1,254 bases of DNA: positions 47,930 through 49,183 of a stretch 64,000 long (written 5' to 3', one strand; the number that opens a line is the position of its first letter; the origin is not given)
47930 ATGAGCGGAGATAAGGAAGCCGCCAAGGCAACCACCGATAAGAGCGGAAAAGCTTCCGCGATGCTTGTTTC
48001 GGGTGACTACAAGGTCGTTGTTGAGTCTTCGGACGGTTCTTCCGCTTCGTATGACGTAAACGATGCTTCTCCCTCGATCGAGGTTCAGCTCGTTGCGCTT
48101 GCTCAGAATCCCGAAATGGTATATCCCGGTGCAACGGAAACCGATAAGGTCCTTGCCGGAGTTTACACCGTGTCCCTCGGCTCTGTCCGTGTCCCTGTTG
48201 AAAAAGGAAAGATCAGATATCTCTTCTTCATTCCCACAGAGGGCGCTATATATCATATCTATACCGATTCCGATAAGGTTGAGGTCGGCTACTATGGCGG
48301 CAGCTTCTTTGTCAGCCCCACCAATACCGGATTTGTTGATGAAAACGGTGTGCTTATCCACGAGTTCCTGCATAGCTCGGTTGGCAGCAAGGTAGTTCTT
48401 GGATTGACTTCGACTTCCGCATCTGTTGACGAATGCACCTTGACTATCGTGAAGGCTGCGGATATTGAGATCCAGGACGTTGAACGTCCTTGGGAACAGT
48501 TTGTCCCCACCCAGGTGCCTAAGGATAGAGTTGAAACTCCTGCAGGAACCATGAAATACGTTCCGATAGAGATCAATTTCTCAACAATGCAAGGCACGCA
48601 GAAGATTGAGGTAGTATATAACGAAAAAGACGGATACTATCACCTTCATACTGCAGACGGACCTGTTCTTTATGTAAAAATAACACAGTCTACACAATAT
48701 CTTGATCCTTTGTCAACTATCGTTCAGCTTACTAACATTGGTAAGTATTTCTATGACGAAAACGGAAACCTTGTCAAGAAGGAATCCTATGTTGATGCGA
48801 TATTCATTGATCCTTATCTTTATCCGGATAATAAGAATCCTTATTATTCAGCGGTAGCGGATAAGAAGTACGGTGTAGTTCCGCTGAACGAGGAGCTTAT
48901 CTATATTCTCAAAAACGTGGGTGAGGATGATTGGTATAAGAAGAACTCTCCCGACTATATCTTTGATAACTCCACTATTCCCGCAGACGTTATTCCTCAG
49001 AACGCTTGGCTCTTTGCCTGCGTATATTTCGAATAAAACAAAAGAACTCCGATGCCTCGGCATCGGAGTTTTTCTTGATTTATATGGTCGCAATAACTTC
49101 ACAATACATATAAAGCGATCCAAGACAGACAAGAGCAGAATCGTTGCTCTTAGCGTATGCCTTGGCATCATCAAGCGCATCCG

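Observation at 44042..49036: Adjacent paralogous giant lipoproteins: one carries an extracytoplasmic TlpA-like CxxC domain, the other an array of His/Cys repeats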

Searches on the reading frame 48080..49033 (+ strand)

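Call 46: search_protein_families(library=pfam, proteins=[window:48080-49033:+], max_evalue=10)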
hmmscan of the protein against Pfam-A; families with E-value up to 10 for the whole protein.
window:48080-49033:+ (318 aa): 2 families
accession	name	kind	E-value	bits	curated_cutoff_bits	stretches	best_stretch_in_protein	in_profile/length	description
PF07661.19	MORN_2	-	0.02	15.5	29.6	1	224-239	7-22/22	MORN repeat variant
PF22898.2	NOMO1-like_1st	-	0.27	11.8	27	1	157-207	9-59/85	BOS complex subunit NOMO1-like, first beta sandwich domain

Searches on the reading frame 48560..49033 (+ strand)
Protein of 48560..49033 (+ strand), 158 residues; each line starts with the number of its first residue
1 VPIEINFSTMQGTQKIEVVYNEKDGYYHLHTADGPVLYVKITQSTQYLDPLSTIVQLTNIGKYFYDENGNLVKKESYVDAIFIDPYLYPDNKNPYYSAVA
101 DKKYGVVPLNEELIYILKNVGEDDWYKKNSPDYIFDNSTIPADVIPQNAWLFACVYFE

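Call 57: search_solved_structures(query=A3, max_evalue=10)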
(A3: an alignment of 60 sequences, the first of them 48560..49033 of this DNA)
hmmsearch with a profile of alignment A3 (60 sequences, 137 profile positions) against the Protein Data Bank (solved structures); distinct sequences matched with E-value up to 10: 12.
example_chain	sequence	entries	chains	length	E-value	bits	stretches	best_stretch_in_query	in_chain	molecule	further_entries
2jpu_A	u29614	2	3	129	0.0038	20.5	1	55-122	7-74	Orf c02003 protein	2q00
9mo4_G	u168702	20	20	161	0.36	14.1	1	33-78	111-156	Troponin C, slow skeletal and cardiac muscles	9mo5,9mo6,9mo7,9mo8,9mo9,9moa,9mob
6klu_A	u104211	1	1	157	0.45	13.8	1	33-77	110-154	Troponin C, slow skeletal and cardiac muscles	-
3adb_A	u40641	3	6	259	0.53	13.6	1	60-105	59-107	L-seryl-tRNA(Sec) kinase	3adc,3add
6klt_A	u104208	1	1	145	0.6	13.4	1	33-77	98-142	Troponin C, slow skeletal and cardiac muscles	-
1la0_A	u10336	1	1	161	0.89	12.9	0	33-78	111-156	Troponin C, slow skeletal and cardiac muscles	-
6jqa_A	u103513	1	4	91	0.92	12.8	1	43-111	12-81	Phytoplasmal effector causing phyllody 1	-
6kn7_V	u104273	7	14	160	1.1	12.6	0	33-78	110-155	Troponin C, slow skeletal and cardiac muscles | Troponin C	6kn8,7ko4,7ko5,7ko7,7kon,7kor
8uww_C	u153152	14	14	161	1.1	12.5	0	33-78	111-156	Troponin C, slow skeletal and cardiac muscles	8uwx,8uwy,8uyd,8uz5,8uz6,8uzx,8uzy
6k9c_A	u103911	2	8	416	4.1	10.7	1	33-121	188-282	Primase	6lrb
6k9e_A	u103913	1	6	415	4.4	10.6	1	33-121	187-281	Primase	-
3a4l_A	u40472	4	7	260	9.8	9.5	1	60-105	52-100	L-seryl-tRNA(Sec) kinase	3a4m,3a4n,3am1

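Call 67: search_protein_representatives(alignment_id=A3)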
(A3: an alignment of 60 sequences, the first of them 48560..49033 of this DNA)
Query: 60 sequences, 137 profile positions. Proteins with E-value up to 0.001 (for the whole library): 1252; up to 1e-10: 839; up to 1e-30: 236. The best 150 are listed.
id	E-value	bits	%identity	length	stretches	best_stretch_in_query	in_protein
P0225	1.1e-75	268.5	-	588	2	2-136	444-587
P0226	2.9e-74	263.9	-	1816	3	2-136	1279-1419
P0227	5.6e-74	262.9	-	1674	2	2-136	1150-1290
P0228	1.1e-66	239.4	-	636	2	2-136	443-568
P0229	1.3e-56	206.6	-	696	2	3-137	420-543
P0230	5.9e-50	185.1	-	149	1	2-136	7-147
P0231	3.9e-48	179.2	-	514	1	2-137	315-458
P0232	3.0e-47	176.4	-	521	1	2-137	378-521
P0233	5.0e-47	175.6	-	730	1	2-135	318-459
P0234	7.1e-47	175.2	-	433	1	2-137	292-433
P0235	1.5e-46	174.1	-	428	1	2-137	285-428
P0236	1.8e-46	173.9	-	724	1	2-137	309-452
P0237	2.8e-46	173.2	-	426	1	2-136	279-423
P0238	2.8e-46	173.2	-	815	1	2-136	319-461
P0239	2.0e-45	170.4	-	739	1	2-135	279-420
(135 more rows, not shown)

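Call 69: search_protein_families(library=pfam, alignment_id=A4, max_evalue=0.0001)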
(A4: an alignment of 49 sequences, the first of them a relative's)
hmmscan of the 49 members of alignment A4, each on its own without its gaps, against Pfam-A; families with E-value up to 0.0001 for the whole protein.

A. member 1, P0225 (588 aa): 0 families

B. families by the number of members that match (of 49 scanned): 28 families (the first 25 are shown)
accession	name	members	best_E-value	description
PF02369.22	Big_1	21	7e-35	Bacterial Ig-like domain (group 1)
PF08534.16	Redoxin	19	7.5e-20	Redoxin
PF00578.27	AhpC-TSA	18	1.3e-17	AhpC/TSA family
PF13620.12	CarboxypepD_reg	14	2.8e-46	Carboxypeptidase regulatory-like domain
PF17802.7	SpaA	13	3.3e-24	Prealbumin-like fold domain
PF17789.7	MG4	12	3.5e-15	Macroglobulin domain MG4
PF13905.12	Thioredoxin_8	10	1.1e-08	Thioredoxin-like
PF24025.1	Ig_DR_A0283-like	9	1.2e-17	DR_A0283-like, Ig-like domain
PF00085.26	Thioredoxin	6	8.9e-07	Thioredoxin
PF17210.9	SdrD_B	5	9.3e-19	SdrD B-like domain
PF16371.11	MetallophosN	4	1.5e-32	N terminal of Calcineurin-like phosphoesterase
PF24107.1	DUF7382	4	5.7e-12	Domain of unknown function (DUF7382)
PF05688.17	BIg21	4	2.9e-09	Bacterial Immunoglobulin-like 21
PF23194.1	NOMO_5th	3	6.2e-16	NOMO fifth transthyretin-like domain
PF09134.16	Invasin_D3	3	4.4e-12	Invasin, domain 3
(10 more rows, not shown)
